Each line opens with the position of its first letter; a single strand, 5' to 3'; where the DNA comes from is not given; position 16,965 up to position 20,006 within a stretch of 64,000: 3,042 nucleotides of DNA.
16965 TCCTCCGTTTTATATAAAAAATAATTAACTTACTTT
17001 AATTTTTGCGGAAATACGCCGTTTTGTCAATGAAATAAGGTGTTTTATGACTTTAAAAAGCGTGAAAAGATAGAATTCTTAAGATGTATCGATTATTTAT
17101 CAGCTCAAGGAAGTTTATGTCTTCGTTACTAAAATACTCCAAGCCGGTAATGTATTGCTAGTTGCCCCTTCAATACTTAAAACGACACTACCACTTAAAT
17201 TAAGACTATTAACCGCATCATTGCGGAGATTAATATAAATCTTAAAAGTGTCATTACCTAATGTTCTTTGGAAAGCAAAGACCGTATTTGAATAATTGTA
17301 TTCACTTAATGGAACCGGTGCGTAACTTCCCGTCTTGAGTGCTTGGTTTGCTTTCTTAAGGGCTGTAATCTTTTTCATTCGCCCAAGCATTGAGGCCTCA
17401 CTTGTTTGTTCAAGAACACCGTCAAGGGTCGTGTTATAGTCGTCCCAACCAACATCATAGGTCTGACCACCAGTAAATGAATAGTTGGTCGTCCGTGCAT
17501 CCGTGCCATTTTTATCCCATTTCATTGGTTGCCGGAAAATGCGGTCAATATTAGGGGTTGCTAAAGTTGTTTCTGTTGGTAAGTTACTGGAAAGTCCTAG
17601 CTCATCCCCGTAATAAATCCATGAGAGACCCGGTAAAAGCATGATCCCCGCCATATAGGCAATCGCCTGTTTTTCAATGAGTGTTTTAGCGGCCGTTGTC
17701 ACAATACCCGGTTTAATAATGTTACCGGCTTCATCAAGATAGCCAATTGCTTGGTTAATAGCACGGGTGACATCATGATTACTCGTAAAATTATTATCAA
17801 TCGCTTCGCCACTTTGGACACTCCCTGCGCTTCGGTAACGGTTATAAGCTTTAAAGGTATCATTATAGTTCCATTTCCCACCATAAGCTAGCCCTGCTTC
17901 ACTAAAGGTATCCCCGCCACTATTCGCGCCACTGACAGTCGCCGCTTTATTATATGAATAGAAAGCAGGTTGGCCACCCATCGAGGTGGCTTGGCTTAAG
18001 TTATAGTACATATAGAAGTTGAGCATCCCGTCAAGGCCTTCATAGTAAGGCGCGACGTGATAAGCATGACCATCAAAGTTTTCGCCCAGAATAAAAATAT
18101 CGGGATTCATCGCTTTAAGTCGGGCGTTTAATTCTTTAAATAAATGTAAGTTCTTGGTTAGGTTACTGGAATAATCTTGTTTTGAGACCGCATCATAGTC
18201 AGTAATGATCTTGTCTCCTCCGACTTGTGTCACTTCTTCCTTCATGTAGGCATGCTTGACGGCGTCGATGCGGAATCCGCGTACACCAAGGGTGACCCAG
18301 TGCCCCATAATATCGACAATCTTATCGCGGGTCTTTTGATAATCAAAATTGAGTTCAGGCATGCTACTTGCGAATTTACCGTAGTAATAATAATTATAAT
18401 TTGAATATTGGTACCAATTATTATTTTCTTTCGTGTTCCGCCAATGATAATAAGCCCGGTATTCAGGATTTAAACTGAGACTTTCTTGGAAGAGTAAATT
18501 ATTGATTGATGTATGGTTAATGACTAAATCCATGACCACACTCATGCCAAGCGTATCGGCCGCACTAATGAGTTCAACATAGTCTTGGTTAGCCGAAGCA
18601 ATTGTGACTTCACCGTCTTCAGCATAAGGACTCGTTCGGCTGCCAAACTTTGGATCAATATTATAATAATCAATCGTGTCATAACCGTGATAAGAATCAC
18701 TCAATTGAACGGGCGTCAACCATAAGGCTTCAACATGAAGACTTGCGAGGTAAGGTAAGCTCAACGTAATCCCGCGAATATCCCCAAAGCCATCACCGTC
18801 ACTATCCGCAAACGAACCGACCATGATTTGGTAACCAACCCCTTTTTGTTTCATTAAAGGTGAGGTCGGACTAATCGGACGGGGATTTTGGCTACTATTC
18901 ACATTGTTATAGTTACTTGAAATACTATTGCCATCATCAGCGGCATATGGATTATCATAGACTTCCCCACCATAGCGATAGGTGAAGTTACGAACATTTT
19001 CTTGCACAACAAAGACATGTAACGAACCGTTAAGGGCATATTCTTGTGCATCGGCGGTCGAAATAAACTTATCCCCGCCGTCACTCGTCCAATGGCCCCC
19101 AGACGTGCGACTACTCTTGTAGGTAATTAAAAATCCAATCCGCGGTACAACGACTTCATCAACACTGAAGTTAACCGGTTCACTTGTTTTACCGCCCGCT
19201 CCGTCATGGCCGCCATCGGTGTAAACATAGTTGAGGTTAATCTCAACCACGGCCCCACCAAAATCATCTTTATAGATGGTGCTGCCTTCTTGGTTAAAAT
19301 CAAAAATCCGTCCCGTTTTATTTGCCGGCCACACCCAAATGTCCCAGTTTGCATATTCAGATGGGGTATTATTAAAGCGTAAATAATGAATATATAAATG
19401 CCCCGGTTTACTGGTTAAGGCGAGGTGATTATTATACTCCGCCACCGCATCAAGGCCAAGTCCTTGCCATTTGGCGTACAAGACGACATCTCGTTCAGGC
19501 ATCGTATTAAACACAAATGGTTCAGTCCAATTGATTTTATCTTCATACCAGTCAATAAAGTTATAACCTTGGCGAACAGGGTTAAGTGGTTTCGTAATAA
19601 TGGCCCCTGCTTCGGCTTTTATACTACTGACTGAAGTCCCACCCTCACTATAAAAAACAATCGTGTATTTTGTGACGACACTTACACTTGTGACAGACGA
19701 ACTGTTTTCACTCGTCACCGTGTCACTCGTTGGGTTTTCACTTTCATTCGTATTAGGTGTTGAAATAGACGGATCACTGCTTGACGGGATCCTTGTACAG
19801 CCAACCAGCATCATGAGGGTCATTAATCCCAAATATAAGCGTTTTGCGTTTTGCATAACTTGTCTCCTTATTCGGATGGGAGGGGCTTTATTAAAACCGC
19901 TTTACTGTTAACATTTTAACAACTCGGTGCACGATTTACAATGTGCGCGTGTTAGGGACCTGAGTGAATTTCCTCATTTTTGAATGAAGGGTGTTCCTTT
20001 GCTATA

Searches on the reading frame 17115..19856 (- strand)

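Call 16: search_protein_families(library=pfam, proteins=[window:17115-19856:-], max_evalue=0.001)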
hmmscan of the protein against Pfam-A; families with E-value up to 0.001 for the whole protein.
window:17115-19856:- (913 aa): 3 families
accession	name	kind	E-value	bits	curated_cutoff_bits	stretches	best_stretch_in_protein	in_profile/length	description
PF00128.31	Alpha-amylase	-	3.8e-59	201.5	22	2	343-626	1-276/446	Alpha amylase, catalytic domain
PF09479.16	Flg_new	-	8.2e-14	51.9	27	1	64-129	1-65/65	Listeria-Bacteroides repeat domain (List_Bact_rpt)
PF03714.20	PUD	-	0.00021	22.6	25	1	154-269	2-81/97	Bacterial pullanase-associated domain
